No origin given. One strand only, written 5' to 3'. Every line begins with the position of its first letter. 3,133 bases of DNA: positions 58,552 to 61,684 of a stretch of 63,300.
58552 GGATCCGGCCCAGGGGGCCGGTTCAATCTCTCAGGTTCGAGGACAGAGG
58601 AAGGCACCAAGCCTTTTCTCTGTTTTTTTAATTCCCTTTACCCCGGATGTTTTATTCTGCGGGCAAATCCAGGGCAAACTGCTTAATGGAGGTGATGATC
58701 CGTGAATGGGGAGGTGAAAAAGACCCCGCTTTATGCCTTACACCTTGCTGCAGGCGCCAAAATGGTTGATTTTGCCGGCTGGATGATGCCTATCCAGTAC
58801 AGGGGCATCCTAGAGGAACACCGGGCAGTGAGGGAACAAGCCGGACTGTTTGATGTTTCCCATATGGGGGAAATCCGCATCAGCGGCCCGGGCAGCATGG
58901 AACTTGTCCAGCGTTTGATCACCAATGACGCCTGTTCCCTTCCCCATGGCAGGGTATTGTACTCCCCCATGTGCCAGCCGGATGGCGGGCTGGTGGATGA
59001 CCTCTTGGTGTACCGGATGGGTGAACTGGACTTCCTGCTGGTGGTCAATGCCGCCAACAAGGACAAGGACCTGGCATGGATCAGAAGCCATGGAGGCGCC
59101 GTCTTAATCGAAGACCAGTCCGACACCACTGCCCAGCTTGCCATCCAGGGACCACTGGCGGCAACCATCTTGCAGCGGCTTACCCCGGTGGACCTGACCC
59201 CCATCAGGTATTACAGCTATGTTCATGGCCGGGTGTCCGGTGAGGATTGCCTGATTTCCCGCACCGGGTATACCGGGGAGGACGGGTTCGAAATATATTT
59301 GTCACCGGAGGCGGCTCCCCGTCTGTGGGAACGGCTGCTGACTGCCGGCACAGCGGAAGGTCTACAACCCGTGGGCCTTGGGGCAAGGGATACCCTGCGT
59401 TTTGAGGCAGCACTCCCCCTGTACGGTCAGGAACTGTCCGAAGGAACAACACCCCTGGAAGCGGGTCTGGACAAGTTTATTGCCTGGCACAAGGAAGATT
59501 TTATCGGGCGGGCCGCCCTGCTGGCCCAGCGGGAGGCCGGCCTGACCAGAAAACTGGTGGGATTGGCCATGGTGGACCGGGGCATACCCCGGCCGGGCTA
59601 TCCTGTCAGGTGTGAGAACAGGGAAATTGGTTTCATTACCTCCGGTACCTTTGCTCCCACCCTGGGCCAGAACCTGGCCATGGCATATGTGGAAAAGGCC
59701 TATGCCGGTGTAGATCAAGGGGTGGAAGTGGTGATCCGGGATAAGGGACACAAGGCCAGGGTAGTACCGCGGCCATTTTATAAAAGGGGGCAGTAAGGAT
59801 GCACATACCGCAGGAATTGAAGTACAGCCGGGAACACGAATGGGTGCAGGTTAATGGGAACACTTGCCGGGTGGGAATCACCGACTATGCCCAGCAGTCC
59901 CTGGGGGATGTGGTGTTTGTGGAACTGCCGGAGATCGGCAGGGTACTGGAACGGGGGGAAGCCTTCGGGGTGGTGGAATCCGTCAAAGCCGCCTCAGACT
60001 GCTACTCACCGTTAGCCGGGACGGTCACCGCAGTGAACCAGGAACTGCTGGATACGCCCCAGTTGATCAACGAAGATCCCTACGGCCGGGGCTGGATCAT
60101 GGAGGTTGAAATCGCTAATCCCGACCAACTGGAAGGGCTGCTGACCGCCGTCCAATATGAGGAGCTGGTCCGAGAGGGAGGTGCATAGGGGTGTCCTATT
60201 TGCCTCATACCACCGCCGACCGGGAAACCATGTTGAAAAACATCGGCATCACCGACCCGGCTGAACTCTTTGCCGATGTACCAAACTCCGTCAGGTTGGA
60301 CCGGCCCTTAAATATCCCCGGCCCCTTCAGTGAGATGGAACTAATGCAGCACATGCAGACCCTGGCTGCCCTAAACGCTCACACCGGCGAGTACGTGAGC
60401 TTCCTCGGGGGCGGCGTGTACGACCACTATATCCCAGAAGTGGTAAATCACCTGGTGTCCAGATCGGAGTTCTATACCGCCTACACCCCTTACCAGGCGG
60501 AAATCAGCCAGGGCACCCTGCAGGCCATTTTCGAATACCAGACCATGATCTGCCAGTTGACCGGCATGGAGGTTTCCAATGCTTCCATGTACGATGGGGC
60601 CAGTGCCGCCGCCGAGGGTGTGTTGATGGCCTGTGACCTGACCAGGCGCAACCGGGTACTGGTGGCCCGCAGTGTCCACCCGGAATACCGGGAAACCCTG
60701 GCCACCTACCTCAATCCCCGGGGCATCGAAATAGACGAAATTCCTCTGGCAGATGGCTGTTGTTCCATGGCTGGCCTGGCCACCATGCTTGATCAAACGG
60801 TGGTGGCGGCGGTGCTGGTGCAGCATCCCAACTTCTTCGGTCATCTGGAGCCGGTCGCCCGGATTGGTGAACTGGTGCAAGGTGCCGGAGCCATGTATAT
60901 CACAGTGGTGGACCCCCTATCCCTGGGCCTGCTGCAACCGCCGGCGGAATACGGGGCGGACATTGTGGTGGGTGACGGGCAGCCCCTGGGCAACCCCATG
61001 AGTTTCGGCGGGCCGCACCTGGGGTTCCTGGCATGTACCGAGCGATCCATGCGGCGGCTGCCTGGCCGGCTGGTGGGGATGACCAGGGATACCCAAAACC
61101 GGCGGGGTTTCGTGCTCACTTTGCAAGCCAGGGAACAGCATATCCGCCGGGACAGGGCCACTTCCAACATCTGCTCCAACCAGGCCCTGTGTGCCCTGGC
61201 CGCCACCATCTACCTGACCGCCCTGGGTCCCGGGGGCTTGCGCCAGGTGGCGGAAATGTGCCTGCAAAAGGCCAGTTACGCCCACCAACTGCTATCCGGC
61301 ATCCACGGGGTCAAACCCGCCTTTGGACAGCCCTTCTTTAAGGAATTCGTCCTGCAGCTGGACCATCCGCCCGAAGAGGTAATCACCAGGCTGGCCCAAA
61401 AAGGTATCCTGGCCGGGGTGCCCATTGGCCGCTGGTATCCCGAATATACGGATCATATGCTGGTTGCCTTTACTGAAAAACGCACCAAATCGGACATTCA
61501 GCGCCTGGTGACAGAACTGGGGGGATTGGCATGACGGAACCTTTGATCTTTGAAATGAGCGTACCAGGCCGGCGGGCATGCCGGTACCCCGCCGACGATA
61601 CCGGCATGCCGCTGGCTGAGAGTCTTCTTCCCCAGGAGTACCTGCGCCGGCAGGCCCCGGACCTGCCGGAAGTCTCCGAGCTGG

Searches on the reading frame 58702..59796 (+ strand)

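Call 43: search_protein_families(library=pfam, proteins=[window:58702-59796:+], max_evalue=0.0001)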
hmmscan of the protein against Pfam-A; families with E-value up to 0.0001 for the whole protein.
window:58702-59796:+ (364 aa): 2 families
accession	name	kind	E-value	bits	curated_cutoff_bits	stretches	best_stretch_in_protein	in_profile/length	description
PF01571.26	GCV_T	-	9e-94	313.9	25.6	1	10-257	1-253/255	Aminomethyltransferase folate-binding domain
PF08669.17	GCV_T_C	-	6.8e-25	87.2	25.9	1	283-361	1-80/80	Glycine cleavage T-protein C-terminal barrel domain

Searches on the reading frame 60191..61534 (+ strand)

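Call 43: search_protein_families(library=pfam, proteins=[window:60191-61534:+], max_evalue=0.0001)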
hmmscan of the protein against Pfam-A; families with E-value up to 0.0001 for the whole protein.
window:60191-61534:+ (447 aa): 1 family
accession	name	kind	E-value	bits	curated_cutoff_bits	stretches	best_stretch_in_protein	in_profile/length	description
PF02347.22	GDC-P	-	7.3e-138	460.5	26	1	2-442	2-428/429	Glycine cleavage system P-protein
